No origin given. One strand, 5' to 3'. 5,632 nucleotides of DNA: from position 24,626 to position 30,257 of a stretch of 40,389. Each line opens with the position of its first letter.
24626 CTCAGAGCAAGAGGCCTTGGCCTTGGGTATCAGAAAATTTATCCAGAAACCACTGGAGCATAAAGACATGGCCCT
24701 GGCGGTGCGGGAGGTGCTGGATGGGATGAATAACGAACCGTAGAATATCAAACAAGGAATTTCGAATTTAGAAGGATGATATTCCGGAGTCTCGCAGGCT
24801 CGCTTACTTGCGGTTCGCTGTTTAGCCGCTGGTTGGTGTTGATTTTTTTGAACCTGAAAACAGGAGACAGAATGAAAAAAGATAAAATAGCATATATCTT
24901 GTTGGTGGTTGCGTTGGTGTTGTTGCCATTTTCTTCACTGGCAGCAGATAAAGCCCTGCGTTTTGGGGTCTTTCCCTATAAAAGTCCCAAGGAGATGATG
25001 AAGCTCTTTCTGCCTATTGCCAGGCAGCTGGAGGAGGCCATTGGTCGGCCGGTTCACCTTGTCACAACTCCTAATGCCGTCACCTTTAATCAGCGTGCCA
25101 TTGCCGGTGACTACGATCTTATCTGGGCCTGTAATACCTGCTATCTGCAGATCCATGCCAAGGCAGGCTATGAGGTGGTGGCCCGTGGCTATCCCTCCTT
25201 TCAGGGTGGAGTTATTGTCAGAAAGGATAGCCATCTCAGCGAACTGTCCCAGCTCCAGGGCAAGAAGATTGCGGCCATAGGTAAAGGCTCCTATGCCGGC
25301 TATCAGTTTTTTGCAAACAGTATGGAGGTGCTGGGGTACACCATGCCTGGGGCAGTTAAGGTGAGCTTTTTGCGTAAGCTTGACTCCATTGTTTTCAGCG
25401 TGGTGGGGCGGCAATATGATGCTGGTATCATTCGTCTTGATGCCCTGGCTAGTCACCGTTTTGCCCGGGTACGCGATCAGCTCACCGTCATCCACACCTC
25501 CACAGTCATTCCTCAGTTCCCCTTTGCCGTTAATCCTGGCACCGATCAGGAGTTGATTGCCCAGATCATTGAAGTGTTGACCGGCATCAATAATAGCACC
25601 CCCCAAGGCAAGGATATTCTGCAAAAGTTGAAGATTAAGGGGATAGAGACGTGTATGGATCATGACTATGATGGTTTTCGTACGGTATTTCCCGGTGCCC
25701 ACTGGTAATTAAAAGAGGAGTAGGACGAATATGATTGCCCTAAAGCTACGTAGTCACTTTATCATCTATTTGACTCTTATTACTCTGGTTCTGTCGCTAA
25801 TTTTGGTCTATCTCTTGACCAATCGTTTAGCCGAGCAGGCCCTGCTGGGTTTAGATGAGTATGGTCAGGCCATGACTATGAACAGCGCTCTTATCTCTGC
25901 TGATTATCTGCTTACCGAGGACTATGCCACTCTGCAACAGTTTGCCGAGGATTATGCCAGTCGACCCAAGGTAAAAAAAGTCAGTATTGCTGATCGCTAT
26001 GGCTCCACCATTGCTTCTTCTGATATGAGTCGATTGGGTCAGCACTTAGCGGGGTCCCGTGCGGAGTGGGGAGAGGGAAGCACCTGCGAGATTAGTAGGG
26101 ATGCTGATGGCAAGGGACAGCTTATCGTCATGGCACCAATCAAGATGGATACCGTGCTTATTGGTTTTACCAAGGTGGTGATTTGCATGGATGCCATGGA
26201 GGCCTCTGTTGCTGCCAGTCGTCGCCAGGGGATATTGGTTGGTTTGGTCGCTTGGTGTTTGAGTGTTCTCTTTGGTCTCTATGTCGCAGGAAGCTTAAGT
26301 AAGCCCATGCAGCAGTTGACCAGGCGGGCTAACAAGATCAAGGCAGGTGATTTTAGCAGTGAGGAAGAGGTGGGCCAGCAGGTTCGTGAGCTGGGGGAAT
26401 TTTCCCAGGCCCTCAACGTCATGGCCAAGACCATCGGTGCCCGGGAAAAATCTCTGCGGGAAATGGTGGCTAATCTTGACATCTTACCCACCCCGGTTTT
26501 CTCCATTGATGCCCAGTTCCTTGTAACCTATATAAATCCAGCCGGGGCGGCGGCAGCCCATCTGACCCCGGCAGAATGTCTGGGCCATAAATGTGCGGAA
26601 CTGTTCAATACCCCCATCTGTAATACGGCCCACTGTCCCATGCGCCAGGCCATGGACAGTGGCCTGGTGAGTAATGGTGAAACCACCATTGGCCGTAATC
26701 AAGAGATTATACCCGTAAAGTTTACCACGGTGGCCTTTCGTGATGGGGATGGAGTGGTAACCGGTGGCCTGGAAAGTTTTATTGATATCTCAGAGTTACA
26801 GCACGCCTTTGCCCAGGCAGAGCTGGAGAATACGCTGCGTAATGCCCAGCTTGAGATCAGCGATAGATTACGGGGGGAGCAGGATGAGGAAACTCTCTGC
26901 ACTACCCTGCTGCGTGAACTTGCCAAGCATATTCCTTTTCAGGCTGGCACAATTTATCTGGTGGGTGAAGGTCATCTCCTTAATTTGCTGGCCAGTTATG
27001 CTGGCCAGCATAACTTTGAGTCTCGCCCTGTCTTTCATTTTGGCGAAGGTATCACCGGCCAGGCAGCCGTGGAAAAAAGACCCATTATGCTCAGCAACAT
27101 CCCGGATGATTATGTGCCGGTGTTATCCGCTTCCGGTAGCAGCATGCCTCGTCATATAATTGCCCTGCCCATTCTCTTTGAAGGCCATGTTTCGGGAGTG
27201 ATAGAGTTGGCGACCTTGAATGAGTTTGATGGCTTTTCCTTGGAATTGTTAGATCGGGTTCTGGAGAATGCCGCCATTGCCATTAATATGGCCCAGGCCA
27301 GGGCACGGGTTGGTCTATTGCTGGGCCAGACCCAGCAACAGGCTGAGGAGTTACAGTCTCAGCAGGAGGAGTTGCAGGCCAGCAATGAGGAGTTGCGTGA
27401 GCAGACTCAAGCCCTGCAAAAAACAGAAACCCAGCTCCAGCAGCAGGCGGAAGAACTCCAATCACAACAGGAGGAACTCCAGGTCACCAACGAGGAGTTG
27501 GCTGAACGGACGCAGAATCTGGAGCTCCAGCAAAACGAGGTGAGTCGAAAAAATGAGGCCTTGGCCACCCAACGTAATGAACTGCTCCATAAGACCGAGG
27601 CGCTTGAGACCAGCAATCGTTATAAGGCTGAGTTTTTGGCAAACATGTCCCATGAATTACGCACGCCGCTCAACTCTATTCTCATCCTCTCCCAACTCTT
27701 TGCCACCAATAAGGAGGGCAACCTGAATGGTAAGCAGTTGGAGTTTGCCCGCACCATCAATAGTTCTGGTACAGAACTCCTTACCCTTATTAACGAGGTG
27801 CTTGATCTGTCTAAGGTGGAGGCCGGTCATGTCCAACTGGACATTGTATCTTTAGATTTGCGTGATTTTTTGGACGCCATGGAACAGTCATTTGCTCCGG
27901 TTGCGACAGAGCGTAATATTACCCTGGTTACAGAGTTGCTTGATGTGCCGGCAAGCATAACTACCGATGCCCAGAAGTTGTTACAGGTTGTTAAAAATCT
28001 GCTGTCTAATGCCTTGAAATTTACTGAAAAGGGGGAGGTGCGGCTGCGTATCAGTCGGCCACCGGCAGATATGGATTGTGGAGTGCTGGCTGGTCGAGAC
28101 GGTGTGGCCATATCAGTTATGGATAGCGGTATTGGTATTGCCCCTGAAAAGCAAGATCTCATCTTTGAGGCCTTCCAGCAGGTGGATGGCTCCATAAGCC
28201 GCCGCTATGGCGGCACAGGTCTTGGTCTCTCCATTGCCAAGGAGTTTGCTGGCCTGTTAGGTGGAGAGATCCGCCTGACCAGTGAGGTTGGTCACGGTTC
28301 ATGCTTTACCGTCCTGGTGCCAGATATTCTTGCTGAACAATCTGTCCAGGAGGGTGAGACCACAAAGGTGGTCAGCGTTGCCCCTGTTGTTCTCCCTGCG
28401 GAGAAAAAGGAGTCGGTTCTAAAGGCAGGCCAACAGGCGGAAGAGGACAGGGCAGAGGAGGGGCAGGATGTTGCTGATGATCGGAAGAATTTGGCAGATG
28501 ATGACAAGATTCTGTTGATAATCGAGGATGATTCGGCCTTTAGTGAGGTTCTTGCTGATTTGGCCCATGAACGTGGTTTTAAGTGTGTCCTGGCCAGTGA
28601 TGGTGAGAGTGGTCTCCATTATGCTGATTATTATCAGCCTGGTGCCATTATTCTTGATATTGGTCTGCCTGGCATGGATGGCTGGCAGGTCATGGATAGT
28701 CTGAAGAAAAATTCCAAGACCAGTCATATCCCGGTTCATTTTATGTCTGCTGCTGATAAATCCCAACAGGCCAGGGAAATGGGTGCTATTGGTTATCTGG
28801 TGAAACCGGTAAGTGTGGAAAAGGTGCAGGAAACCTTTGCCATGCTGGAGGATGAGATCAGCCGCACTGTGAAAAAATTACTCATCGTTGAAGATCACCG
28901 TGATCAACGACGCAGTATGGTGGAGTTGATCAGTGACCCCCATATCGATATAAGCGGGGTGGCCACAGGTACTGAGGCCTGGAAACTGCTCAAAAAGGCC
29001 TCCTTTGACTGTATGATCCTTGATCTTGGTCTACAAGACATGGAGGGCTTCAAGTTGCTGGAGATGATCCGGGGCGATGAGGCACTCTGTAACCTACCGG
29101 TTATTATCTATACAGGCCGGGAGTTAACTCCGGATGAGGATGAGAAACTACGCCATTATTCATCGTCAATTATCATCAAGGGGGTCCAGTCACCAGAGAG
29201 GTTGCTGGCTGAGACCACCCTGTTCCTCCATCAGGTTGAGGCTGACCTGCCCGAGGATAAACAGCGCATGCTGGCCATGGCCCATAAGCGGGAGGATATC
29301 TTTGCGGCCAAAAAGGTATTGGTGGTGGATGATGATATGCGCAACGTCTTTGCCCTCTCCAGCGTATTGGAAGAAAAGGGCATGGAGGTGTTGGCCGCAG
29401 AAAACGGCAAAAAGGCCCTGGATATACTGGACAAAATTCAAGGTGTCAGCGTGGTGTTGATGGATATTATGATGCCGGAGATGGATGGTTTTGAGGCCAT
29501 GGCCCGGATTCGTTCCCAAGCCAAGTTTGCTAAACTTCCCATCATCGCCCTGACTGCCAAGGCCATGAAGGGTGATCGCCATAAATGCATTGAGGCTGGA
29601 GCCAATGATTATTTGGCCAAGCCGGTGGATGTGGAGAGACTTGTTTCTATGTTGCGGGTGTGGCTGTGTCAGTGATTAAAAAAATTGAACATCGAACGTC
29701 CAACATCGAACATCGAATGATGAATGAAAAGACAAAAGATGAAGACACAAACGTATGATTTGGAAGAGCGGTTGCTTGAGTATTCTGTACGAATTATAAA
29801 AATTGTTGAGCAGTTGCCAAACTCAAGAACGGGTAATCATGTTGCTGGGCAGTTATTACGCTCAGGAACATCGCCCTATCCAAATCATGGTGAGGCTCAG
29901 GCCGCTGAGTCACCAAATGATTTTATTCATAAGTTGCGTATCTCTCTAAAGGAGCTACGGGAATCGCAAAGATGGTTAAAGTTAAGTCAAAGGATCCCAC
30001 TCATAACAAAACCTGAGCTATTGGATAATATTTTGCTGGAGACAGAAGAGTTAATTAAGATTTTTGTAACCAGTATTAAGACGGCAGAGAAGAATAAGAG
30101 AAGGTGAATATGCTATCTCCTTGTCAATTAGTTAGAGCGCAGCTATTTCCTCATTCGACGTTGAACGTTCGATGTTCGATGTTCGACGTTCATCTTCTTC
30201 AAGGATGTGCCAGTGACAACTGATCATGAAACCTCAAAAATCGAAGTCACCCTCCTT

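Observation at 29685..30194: Four-helix-bundle (23S-IVS/Avd-like) gene packaged inside a heptamer-built inverted repeat, within a signalling operon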

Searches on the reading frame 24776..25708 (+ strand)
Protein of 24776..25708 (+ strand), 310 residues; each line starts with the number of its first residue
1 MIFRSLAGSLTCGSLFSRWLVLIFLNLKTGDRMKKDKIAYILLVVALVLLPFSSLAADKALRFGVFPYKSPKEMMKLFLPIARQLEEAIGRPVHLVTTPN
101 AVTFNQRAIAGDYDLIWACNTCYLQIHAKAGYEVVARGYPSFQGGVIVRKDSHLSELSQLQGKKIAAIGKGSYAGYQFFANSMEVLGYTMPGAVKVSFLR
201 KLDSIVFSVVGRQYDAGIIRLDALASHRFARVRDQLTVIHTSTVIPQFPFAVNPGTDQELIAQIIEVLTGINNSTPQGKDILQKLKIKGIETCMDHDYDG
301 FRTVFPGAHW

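Call 97: search_protein_families(library=pfam, proteins=[window:24776-25708:+], max_evalue=0.00001)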
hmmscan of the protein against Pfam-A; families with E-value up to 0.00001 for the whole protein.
window:24776-25708:+ (310 aa): 1 family
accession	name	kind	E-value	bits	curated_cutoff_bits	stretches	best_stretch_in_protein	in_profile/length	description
PF12974.12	Phosphonate-bd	-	1.2e-47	162.8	27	1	63-298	1-242/242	ABC transporter, phosphonate, periplasmic substrate-binding protein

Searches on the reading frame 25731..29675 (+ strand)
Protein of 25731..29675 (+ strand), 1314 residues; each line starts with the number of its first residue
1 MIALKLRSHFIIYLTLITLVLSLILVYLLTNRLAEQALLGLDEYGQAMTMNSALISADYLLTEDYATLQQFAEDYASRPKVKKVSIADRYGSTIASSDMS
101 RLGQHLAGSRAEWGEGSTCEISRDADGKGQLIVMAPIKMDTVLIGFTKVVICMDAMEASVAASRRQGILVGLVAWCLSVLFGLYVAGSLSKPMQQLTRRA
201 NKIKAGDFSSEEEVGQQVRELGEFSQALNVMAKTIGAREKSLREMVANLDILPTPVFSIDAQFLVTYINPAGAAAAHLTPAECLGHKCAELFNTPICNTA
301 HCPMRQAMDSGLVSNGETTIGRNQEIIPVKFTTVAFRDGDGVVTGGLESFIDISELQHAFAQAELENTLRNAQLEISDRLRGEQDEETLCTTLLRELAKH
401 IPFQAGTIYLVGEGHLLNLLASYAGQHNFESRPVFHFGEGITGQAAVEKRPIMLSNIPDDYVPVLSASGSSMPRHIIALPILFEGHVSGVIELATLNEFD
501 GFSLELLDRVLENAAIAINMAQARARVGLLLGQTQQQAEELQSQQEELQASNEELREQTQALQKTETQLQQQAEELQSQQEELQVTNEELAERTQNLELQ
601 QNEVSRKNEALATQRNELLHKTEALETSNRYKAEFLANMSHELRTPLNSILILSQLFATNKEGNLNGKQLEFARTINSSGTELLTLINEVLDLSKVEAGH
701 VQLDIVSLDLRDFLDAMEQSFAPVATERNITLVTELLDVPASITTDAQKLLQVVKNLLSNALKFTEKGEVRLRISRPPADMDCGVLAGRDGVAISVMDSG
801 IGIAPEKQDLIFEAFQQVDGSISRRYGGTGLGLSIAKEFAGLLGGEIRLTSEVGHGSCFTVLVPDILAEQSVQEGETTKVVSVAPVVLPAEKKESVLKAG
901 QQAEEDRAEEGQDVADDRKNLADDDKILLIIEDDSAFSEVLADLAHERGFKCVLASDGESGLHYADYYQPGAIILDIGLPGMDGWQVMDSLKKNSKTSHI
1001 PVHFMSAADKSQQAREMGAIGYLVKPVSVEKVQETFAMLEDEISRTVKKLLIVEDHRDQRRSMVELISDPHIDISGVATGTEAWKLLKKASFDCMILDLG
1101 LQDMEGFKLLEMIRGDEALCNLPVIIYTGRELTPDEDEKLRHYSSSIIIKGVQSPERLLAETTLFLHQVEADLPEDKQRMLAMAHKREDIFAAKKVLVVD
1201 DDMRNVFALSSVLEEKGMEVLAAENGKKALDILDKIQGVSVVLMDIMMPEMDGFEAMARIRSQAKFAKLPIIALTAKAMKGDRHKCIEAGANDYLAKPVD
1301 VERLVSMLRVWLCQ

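Call 97: search_protein_families(library=pfam, proteins=[window:25731-29675:+], max_evalue=0.00001)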
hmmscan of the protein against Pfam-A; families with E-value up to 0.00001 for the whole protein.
window:25731-29675:+ (1314 aa): 9 families
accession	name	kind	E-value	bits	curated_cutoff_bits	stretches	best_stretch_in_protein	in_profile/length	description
PF00072.30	Response_reg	-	4.8e-69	230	30.2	3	1196-1308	1-110/111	Response regulator receiver domain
PF02518.31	HATPase_c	-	2.3e-27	96.1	26.4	1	746-864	2-108/111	Histidine kinase-, DNA gyrase B-, and HSP90-like ATPase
PF13185.12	GAF_2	-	4.7e-18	66.1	28.6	1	384-518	2-135/136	GAF domain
PF00512.31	HisKA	-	3.8e-17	62.5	26.9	1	632-699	2-66/66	His Kinase A (phospho-acceptor) domain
PF08448.16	PAS_4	-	1.4e-14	54.6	23.1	1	250-356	2-108/110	PAS fold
PF01590.32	GAF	-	3.4e-10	41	22.4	1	385-518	1-133/133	GAF domain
PF13426.13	PAS_9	-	1.3e-08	35.5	27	1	254-355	2-103/103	PAS domain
PF00672.30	HAMP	-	8.6e-07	29.6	25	1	185-235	2-51/53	HAMP domain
PF00989.32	PAS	-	5.1e-06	26.9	22.6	1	245-345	3-105/113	PAS fold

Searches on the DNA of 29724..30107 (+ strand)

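Call 23: search_rna_families(sources=[L009, L014, L016, L020, L023, L027, L033, L037, L051, L012, L038, L004], threshold=gathering)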
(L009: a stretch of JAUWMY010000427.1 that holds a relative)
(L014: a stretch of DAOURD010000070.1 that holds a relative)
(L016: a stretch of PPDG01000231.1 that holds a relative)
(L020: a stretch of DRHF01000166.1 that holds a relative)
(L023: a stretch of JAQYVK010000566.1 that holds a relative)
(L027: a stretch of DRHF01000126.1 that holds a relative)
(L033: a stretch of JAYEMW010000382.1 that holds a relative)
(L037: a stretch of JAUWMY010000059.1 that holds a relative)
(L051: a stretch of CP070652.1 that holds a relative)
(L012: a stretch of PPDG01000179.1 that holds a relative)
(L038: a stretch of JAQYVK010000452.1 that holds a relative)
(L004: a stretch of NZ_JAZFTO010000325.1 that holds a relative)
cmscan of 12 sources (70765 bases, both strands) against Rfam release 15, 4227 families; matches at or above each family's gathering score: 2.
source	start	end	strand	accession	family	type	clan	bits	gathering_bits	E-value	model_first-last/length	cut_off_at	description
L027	5472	5571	-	RF02510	PYLIS_3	Cis-reg;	-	72.2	38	9.5e-13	1-100/100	no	Pyrrolysine insertion sequence mttB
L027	3915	4014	-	RF02509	PYLIS_2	Cis-reg;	-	60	36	6.9e-12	1-100/100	no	Pyrrolysine insertion sequence mtbB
